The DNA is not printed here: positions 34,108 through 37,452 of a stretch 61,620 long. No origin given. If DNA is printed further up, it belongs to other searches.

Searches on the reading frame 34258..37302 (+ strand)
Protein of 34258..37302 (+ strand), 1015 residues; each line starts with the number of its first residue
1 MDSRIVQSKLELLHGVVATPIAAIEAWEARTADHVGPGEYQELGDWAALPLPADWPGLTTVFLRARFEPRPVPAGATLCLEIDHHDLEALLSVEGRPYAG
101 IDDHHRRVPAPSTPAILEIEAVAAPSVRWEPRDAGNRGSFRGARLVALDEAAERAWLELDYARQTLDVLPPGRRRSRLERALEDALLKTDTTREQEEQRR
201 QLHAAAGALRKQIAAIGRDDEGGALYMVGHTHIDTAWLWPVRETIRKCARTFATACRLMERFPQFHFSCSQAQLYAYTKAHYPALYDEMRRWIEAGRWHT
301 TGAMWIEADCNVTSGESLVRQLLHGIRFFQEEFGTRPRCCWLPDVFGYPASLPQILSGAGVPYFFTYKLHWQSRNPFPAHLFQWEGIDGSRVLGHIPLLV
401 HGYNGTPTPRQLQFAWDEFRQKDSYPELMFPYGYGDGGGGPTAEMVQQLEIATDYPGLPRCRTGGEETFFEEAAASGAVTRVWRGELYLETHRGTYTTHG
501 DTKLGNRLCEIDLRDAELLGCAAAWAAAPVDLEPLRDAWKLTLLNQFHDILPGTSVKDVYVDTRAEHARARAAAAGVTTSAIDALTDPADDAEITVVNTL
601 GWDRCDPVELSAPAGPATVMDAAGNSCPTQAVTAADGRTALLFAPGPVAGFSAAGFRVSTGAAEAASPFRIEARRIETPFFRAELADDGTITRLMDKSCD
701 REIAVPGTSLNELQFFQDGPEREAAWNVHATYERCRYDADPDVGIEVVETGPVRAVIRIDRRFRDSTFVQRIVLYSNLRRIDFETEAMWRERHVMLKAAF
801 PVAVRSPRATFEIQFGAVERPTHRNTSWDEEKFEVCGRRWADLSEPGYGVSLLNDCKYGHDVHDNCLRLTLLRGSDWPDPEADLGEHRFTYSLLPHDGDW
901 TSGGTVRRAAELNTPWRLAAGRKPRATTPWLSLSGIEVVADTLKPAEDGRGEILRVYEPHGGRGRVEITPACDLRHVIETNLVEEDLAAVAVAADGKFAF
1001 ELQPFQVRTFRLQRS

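Call 13: search_protein_families(library=pfam, proteins=[window:34258-37302:+], max_evalue=0.001)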
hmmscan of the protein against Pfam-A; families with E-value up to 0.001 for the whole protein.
window:34258-37302:+ (1015 aa): 4 families
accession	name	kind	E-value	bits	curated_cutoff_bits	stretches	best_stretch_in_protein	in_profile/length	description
PF01074.27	Glyco_hydro_38N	-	1.1e-81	274.6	25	1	225-475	2-257/270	Glycosyl hydrolases family 38 N-terminal domain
PF07748.19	Glyco_hydro_38C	-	2.7e-61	207.8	25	1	676-881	1-206/206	Glycosyl hydrolases family 38 C-terminal domain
PF09261.16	Alpha-mann_mid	-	1.4e-22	80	31.1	1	490-585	1-96/96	Alpha mannosidase middle domain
PF17677.7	Glyco_hydro38C2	-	4.8e-14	52.7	22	1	938-1010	2-72/72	Glycosyl hydrolases family 38 C-terminal beta sandwich domain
